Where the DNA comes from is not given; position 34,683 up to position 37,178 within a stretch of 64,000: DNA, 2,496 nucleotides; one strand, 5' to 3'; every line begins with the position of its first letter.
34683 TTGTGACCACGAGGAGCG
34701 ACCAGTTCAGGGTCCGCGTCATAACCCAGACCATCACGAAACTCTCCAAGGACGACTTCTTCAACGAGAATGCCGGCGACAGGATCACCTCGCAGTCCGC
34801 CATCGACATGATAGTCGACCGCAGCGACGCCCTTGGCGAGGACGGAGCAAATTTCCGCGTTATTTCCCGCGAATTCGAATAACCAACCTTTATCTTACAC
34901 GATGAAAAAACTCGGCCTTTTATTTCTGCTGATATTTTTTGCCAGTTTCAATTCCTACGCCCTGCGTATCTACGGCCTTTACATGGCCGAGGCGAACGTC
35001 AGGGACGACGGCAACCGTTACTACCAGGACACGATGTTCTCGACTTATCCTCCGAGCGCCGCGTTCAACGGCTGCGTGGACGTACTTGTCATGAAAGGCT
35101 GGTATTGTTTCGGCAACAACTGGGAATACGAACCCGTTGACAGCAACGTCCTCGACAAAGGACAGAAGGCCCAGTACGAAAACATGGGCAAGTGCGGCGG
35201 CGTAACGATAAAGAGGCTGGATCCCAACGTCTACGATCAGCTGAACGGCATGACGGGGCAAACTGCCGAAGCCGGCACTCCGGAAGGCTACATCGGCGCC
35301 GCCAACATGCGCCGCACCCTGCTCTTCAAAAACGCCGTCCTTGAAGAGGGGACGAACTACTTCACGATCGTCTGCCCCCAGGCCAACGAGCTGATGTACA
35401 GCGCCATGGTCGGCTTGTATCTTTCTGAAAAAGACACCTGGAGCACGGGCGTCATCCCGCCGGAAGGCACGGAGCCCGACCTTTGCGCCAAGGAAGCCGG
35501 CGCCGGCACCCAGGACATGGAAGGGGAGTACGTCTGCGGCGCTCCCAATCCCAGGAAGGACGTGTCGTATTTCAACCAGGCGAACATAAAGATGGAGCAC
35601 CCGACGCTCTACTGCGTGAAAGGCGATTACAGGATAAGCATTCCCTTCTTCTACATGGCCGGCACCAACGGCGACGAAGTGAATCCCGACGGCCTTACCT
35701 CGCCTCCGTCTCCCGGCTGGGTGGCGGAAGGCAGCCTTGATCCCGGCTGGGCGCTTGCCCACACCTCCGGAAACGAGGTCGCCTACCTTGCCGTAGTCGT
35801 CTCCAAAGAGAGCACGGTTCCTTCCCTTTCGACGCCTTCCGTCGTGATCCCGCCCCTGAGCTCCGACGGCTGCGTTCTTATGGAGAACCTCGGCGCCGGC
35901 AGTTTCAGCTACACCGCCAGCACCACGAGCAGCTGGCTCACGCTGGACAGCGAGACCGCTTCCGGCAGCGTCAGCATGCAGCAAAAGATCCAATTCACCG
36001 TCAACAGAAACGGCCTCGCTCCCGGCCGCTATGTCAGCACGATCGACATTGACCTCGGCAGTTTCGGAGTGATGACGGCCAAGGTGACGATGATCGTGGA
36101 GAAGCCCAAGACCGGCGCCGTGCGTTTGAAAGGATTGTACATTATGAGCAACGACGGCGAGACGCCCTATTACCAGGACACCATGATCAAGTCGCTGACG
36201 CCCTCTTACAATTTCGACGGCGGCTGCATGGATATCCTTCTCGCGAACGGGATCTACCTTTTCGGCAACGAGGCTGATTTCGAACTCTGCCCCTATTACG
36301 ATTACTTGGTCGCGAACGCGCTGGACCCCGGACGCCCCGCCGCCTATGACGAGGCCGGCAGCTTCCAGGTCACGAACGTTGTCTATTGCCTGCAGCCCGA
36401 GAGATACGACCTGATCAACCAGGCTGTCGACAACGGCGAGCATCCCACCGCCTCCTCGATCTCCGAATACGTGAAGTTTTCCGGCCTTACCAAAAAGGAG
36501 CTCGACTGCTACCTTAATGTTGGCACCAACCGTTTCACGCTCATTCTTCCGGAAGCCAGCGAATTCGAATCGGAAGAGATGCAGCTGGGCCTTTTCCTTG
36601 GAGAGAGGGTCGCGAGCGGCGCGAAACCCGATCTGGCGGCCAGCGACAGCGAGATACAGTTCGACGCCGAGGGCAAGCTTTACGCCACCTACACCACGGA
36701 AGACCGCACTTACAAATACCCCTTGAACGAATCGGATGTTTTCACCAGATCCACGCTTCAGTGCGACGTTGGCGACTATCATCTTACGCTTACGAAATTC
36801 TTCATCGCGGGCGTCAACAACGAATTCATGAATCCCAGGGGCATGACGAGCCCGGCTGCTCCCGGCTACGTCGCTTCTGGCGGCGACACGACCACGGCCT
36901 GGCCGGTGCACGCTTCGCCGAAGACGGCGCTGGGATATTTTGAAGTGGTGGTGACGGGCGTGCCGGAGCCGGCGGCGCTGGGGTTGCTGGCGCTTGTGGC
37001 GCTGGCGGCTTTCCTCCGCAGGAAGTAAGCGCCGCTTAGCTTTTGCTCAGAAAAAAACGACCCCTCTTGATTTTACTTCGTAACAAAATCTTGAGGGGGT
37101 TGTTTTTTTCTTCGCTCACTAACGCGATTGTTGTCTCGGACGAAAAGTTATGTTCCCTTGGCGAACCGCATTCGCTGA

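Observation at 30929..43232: Two ~1320-aa paralogs with a GspK/T2SS-K pseudopilin architecture, without a secretion or pilus machine nearby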

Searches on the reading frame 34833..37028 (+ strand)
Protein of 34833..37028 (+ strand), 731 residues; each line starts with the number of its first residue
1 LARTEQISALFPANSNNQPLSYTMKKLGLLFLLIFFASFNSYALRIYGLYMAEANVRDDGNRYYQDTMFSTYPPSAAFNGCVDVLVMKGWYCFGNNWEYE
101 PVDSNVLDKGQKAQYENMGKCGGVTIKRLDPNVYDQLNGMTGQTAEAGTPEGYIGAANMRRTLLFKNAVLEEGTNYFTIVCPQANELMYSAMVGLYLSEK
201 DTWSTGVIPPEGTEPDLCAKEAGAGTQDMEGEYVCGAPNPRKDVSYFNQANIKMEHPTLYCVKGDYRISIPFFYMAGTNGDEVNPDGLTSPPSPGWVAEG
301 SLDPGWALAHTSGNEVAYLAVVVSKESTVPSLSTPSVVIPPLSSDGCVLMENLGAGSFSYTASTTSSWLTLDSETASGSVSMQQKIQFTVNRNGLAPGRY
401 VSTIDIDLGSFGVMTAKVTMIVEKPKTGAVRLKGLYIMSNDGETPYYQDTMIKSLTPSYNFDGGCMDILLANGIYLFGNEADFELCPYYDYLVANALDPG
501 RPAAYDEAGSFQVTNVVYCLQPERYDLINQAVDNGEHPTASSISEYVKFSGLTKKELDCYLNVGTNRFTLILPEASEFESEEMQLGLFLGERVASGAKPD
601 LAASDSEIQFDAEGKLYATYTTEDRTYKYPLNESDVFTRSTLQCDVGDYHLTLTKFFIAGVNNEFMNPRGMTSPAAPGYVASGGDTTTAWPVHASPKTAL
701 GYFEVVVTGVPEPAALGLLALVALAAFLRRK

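Call 3: search_protein_families(library=pfam, proteins=[window:34833-37028:+], max_evalue=1)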
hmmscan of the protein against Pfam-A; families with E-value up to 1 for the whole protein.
window:34833-37028:+ (731 aa): 2 families
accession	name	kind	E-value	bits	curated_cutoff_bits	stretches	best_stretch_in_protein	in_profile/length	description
PF19190.6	BACON_2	-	0.00024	21.4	25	1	352-403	27-78/94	Viral BACON domain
PF07589.16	PEP-CTERM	-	0.00047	20.6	20.7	1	710-731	2-24/24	PEP-CTERM motif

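Call 4: search_protein_families(library=ncbifam, proteins=[window:34833-37028:+], max_evalue=1)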
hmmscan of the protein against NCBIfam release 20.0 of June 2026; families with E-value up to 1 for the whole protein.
window:34833-37028:+ (731 aa): 3 families
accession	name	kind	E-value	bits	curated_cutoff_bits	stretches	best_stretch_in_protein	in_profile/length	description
TIGR02595.1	PEP_CTERM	domain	0.0013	19.4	16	1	710-731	1-22/24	PEP-CTERM sorting domain-containing protein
TIGR03901.2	MYXO-CTERM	domain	0.026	14.9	20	1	709-730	10-31/34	MYXO-CTERM sorting domain-containing protein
NF033554.9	floc_PepA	equivalog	0.11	12.3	80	1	647-731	177-260/261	flocculation-associated PEP-CTERM protein PepA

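Call 41: search_protein_families(library=pfam, proteins=[window:34902-37028:+], max_evalue=0.01)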
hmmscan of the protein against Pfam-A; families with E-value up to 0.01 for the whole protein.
window:34902-37028:+ (708 aa): 2 families
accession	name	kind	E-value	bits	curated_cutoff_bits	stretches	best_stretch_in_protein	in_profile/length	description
PF19190.6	BACON_2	-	0.00028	21.2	25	1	329-380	27-78/94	Viral BACON domain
PF07589.16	PEP-CTERM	-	0.00046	20.6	20.7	1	687-708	2-24/24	PEP-CTERM motif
